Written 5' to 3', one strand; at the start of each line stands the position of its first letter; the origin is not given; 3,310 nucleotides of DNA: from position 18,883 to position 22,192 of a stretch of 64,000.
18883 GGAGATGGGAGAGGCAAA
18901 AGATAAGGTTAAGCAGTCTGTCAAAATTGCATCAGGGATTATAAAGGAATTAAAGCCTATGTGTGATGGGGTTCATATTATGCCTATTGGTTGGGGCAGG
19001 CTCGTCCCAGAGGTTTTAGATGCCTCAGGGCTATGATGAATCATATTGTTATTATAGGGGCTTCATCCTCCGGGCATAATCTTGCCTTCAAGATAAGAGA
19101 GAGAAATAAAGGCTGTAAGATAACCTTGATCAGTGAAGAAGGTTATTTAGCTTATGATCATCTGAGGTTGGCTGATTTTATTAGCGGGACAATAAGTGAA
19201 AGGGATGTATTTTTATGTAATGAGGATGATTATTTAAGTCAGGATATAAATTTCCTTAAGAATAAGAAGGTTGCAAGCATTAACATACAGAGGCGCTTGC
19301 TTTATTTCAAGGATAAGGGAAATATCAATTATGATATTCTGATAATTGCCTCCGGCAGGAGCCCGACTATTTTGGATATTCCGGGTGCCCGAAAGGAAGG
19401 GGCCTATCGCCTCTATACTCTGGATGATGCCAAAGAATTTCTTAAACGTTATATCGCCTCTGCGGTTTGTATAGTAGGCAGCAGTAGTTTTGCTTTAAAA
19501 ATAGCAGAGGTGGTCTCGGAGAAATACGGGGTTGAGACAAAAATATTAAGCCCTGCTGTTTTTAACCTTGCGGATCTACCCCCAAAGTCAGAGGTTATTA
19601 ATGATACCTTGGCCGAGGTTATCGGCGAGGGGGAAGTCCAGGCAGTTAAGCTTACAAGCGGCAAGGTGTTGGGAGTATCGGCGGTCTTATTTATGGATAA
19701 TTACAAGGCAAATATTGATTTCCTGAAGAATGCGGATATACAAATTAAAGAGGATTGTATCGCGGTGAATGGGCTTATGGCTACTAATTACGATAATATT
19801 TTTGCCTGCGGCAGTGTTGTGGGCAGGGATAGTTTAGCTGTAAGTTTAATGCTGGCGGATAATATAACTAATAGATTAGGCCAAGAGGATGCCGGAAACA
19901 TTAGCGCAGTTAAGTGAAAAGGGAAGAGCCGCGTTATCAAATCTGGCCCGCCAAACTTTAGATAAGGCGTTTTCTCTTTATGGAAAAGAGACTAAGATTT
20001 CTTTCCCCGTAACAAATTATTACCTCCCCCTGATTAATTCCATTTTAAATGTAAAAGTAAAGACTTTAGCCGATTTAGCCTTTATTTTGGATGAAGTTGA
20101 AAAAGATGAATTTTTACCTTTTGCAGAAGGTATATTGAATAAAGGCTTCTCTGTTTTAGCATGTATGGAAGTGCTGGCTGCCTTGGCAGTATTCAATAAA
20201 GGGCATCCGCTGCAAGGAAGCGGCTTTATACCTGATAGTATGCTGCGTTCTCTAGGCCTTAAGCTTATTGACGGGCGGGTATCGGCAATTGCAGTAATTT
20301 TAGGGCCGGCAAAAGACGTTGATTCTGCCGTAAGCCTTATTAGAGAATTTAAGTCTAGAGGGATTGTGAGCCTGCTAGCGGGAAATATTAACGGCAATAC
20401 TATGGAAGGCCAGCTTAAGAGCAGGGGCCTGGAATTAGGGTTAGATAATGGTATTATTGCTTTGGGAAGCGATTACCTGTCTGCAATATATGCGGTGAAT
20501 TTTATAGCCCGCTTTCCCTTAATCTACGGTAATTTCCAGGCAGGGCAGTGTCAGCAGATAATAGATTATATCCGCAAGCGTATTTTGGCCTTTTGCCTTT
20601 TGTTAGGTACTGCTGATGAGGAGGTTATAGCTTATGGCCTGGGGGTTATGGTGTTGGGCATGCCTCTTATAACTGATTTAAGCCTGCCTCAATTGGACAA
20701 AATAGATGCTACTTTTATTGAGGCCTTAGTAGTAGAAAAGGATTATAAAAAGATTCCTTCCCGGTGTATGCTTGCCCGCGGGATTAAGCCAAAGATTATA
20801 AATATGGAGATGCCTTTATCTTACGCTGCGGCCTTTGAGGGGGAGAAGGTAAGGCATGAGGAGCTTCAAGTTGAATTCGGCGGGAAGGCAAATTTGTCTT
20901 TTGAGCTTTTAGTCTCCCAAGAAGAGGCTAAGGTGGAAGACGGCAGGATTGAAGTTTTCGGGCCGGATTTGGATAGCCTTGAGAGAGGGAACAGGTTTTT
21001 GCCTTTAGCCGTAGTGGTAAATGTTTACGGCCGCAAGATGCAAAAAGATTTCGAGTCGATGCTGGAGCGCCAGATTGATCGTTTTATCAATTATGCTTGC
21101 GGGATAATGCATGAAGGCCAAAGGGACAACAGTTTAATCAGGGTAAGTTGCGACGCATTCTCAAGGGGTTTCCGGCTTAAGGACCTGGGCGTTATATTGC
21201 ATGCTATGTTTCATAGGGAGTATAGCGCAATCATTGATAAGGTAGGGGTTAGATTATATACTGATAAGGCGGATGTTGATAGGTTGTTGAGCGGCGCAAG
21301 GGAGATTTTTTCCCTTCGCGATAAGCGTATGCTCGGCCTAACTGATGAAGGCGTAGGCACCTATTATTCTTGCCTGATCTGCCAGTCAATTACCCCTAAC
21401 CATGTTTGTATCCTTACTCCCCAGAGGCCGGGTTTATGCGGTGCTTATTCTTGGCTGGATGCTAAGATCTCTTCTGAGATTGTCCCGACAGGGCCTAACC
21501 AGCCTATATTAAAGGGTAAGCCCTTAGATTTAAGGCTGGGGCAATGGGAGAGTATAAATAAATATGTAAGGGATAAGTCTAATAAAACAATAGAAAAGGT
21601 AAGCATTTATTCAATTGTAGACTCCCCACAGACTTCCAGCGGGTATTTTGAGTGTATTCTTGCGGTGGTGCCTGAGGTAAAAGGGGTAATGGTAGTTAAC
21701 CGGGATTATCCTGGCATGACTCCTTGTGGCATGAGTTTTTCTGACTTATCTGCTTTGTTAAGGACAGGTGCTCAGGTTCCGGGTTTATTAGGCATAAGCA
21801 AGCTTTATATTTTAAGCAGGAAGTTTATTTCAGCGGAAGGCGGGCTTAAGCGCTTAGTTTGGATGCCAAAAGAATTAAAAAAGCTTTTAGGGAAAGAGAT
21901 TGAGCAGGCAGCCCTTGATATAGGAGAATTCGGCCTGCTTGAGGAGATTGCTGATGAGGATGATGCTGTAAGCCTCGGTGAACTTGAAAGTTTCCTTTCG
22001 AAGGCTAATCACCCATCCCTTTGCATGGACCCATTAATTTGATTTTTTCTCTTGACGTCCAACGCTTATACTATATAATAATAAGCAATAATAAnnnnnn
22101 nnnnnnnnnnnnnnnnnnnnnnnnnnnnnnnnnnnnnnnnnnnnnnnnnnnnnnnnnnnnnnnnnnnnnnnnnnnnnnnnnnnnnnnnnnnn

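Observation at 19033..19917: NirB/NADH-oxidase-like protein whose two glycine-rich dinucleotide motifs are both replaced by Ser-rich loops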

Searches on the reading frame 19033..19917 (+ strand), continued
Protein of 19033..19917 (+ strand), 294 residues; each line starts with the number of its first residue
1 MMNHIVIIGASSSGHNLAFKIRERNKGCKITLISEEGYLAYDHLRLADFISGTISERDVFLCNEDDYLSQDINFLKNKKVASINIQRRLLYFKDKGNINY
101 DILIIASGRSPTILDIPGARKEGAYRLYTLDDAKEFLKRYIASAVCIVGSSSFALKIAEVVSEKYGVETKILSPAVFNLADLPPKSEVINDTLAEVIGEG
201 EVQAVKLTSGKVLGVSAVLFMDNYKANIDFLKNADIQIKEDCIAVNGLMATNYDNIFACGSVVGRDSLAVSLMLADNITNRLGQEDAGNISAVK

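Call 39: find_encoding_contigs(protein=P0312, flank=8000, max_places=2)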
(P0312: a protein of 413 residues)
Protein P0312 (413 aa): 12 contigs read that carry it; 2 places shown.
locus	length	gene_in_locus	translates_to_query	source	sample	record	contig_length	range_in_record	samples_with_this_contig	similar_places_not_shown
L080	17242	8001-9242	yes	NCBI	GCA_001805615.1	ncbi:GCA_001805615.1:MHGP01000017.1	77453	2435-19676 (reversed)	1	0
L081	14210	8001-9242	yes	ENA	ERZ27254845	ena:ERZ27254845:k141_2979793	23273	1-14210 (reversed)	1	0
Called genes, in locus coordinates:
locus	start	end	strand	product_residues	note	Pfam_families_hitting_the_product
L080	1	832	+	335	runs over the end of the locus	PF17761:DUF1016_N, PF00565:SNase (weak)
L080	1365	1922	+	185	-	-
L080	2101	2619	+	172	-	PF10543:ORF6N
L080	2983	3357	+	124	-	-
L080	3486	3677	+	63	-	-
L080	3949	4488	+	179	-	PF09970:DUF2204 (faint), PF14907:NTP_transf_5, PF08843:AbiEii (weak)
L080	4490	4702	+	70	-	-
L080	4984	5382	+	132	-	PF01245:Ribosomal_L19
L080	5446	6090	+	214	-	PF01351:RNase_HII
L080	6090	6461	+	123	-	PF02021:UPF0102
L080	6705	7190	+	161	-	PF04961:FTCD_C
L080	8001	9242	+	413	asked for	PF07992:Pyr_redox_2, PF18267:Rubredoxin_C (faint), PF00070:Pyr_redox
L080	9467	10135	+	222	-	PF00515:TPR_1 (faint), PF07719:TPR_2 (faint), PF13181:TPR_8 (faint), PF13371:TPR_9 (faint), PF13414:TPR_11 (faint), PF13424:TPR_12 (faint), PF13431:TPR_17 (faint), PF13432:TPR_16 (faint), +2 more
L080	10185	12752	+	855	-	PF02739:5_3_exonuc_N, PF01367:5_3_exonuc, PF22619:DNA_polI_exo1, PF00476:DNA_pol_A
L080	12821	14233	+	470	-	PF08323:Glyco_transf_5, PF13439:Glyco_transf_4 (weak), PF20706:GT4-conflict, PF00534:Glycos_transf_1, PF13692:Glyco_trans_1_4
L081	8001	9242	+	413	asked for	PF07992:Pyr_redox_2, PF18267:Rubredoxin_C (faint), PF00070:Pyr_redox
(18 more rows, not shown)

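Call 65: predict_structure(alignment_id=A2)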
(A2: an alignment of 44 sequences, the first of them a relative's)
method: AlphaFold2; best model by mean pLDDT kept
length: 1027 residues; sequences in the alignment: 44
mean_pLDDT: 76.8   pTM: 0.46
mean pLDDT of the five models: 76.8, 63.5, 63.4, 60.8, 58.7
residues with pLDDT >= 90: 321; 70-90: 381; 50-70: 199; < 50: 126
segments of 3 or more residues with pLDDT < 50: 612-621, 623-645, 660-662, 715-724, 791-807, 809-812, 820-847, 886-898, 934-949
pLDDT, mean of each block of 10 residues (from residue 1): 95 97 92 93 90 93 93 96 97 97 93 90 90 91 92 84 83 86 86 92 93 94 89 95 96 98 96 92 97 70 78 93 95 87 77 91 96 94 85 92 87 65 66 65 85 92 85 82 91 81 69 72 79 87 86 84 89 82 80 89 81 43 44 40 47 54 68 75 77 58 60 42 49 64 71 65 80 81 62 35 43 54 40 37 50 70 74 59 50 42 65 67 64 46 46 61 84 82 85 90 84 92 65
secondary structure, 60 per line:
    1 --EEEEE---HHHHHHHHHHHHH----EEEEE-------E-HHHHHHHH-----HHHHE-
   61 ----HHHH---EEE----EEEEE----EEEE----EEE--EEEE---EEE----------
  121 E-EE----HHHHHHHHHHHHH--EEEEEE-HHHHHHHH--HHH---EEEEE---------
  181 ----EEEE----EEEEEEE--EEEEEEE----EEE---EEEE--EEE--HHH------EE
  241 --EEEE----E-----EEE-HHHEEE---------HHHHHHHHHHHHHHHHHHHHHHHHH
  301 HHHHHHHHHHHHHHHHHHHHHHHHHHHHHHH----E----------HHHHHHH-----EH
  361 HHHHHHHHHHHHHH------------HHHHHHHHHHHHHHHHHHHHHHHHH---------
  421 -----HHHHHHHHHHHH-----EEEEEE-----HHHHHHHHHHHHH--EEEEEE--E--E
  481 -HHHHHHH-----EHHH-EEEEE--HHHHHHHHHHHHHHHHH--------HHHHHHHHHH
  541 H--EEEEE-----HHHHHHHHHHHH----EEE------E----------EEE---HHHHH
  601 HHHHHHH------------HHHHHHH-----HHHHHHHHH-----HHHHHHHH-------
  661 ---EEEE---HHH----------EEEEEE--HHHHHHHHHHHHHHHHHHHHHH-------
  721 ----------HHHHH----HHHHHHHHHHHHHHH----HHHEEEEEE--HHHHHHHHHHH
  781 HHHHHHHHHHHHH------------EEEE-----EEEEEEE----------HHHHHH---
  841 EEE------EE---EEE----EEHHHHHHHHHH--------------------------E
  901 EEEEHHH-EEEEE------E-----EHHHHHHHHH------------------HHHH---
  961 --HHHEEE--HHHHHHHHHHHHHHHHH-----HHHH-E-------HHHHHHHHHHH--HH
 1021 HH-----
elements in order (helices of 4 or more, strands of 3 or more residues): E3-7 H11-23 E28-32 H42-49 H55-58 H65-68 E72-74 E79-83 E88-91 E96-98 E101-104 E108-110 H129-141 E144-149 H151-158 E167-171 E185-188 E193-199 E202-208 E213-215 E219-222 E225-227 E243-246 E257-259 E264-266 H276-331 H347-353 H360-374 H387-411 H426-437 E443-448 H454-466 E469-474 H482-488 E499-503 H506-522 H531-541 E544-548 H554-565 E570-572 E590-592 H596-607 H620-626 H632-640 H646-653 E664-667 E684-689 H692-713 H731-735 H740-754 E762-767 H770-793 E806-809 E815-821 H832-837 E841-843 E855-857 H864-873 E900-904 E909-913 H927-935 H954-957 E966-968 H971-987 H993-996 H1006-1016 H1019-1022

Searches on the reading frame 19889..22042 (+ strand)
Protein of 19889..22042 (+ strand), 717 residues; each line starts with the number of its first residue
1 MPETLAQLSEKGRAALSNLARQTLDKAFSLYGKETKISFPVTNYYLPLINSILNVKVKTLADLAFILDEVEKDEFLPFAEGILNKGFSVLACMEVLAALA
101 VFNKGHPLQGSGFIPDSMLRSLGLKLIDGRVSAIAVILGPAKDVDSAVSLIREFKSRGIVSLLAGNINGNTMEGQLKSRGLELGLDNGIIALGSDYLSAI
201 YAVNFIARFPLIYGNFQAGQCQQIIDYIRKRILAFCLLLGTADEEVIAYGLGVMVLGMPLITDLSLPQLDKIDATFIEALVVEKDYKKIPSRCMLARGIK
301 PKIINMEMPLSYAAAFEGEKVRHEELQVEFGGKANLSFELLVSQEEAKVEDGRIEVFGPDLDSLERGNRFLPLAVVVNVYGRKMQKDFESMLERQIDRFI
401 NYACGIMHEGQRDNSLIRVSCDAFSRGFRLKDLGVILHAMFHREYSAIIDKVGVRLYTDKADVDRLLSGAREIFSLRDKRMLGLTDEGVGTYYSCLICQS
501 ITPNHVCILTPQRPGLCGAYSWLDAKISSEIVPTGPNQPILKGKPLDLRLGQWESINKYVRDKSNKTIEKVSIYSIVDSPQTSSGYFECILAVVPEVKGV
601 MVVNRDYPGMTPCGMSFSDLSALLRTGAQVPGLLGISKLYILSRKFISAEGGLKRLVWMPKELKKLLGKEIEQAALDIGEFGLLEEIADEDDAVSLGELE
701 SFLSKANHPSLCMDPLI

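Call 3: search_protein_families(library=pfam, proteins=[window:19889-22042:+], max_evalue=0.1)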
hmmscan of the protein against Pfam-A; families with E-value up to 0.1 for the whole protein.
window:19889-22042:+ (717 aa): 3 families
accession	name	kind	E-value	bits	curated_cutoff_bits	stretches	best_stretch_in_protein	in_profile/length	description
PF19436.4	ACS_CODH_B_C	-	3.2e-96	322.1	25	1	474-717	1-245/245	ACS/CODH beta subunit C-terminal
PF03598.20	CdhC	-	4.1e-55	186.4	24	1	308-463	1-155/155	CO dehydrogenase/acetyl-CoA synthase complex beta subunit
PF18537.6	CODH_A_N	-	6.8e-13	48.9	32.2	1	22-99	2-80/83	Carbon monoxide dehydrogenase subunit alpha N-terminal domain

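Call 4: search_protein_families(library=ncbifam, proteins=[window:19889-22042:+], max_evalue=0.1)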
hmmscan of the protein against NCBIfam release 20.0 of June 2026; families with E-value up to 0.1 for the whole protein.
window:19889-22042:+ (717 aa): 5 families
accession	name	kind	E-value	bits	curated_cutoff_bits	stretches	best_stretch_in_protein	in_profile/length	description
NF040764.1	CODH_ACS_al_bet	equivalog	3.4e-243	809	800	1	12-717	3-705/705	acetyl-CoA decarbonylase/synthase complex subunit alpha/beta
NF007078.0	PRK09529.1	subfamily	5.4e-240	798.3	809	1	3-717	3-710/710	bifunctional acetyl-CoA decarbonylase/synthase complex subunit alpha/beta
NF003379.0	PRK04456.1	domain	9.2e-120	400.4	372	1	307-710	4-398/464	acetyl-CoA decarbonylase/synthase complex subunit beta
TIGR00316.1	cdhC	equivalog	1.7e-113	379.9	355.95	1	306-710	3-395/460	CO dehydrogenase/CO-methylating acetyl-CoA synthase complex subunit beta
TIGR00314.1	cdhA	equivalog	0.044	11.6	781.3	0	12-73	103-165/784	CO dehydrogenase/acetyl-CoA synthase complex subunit alpha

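Call 58: find_homologous_proteins(query=window:19889-22042:+, max_evalue=1e-50)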
Query window:19889-22042:+ (717 aa): 466 proteins with E <= 1e-50 among 8000 candidates; the best 120 are listed.
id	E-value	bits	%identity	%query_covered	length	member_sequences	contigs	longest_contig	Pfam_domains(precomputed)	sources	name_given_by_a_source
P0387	0.0e+0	1588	100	100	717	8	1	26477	PF18537.7,PF19436.5,PF03598.21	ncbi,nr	ncbi:MAG: acetyl-CoA decarbonylase/synthase complex subunit alpha/beta [Candidatus Omnitrophica bact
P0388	0.0e+0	1413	88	100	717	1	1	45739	PF18537.7,PF19436.5,PF03598.21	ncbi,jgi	ncbi:MAG: acetyl-CoA decarbonylase/synthase complex subunit alpha/beta [Candidatus Omnitrophota bact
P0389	0.0e+0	1268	80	100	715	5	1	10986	PF18537.7,PF19436.5,PF03598.21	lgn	-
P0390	0.0e+0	1061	65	99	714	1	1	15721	PF18537.7,PF19436.5,PF03598.21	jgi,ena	-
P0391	0.0e+0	1025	62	100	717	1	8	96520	PF18537.7,PF19436.5,PF03598.21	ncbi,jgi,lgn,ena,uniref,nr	ncbi:MAG: CO dehydrogenase/CO-methylating acetyl-CoA synthase complex subunit beta [Candidatus Omnit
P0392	0.0e+0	1022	62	100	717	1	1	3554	PF18537.7,PF19436.5,PF03598.21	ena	-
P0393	0.0e+0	1022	62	100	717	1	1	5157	PF18537.7,PF19436.5,PF03598.21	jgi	-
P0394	0.0e+0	1022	62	100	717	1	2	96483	PF18537.7,PF19436.5,PF03598.21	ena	-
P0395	0.0e+0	1021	62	100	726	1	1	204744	PF18537.7,PF19436.5,PF03598.21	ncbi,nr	ncbi:MAG: acetyl-CoA decarbonylase/synthase complex subunit alpha/beta [Candidatus Omnitrophica bact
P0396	0.0e+0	1020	62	100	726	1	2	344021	PF18537.7,PF19436.5,PF03598.21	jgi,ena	-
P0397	0.0e+0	1020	61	100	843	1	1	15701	PF18537.7,PF19436.5,PF03598.21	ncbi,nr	ncbi:MAG: acetyl-CoA decarbonylase/synthase complex subunit alpha/beta [Candidatus Omnitrophica bact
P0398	0.0e+0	1019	62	100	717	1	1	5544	PF18537.7,PF19436.5,PF03598.21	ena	-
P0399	0.0e+0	1019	61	100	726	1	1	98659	PF18537.7,PF19436.5,PF03598.21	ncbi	ncbi:MAG: acetyl-CoA decarbonylase/synthase complex subunit alpha/beta [Candidatus Omnitrophota bact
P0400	0.0e+0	1018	62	100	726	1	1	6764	PF18537.7,PF19436.5,PF03598.21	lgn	-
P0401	0.0e+0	1011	63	100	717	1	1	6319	PF18537.7,PF19436.5,PF03598.21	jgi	jgi:acetyl-CoA synthase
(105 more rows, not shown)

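Call 62: find_encoding_contigs(protein=P0387, flank=10000, max_places=3)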
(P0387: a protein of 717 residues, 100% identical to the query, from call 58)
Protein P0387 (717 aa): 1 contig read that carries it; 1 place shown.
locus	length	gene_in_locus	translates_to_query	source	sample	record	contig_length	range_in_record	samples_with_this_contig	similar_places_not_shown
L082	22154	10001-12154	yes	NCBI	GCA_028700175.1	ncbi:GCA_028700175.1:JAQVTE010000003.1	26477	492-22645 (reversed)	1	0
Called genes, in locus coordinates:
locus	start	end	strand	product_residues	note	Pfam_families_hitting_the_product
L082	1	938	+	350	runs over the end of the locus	PF05496:RuvB_N, PF07728:AAA_5 (weak), PF00004:AAA, PF17864:AAA_lid_4, PF05491:WHD_RuvB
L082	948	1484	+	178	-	PF02677:QueH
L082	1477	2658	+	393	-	PF02638:GHL10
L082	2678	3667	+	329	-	PF02547:Queuosine_synth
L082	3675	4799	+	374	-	PF01702:TGT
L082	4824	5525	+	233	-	PF01746:tRNA_m1G_MT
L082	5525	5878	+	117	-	PF01245:Ribosomal_L19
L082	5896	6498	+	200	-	PF01351:RNase_HII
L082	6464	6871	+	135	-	PF02021:UPF0102, PF01939:NucS_C (weak)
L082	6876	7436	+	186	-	PF04961:FTCD_C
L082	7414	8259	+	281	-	PF00763:THF_DHG_CYH, PF02882:THF_DHG_CYH_C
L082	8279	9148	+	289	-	PF02219:MTHFR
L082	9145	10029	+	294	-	PF07992:Pyr_redox_2, PF13738:Pyr_redox_3 (faint), PF07992:Pyr_redox_2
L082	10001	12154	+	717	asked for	PF18537:CODH_A_N, PF03598:CdhC, PF19436:ACS_CODH_B_C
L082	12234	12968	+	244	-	PF13176:TPR_7 (faint), PF00515:TPR_1 (weak), PF13432:TPR_16, PF13414:TPR_11, PF13424:TPR_12 (weak), PF14559:TPR_19, PF13431:TPR_17, PF00515:TPR_1 (weak), +3 more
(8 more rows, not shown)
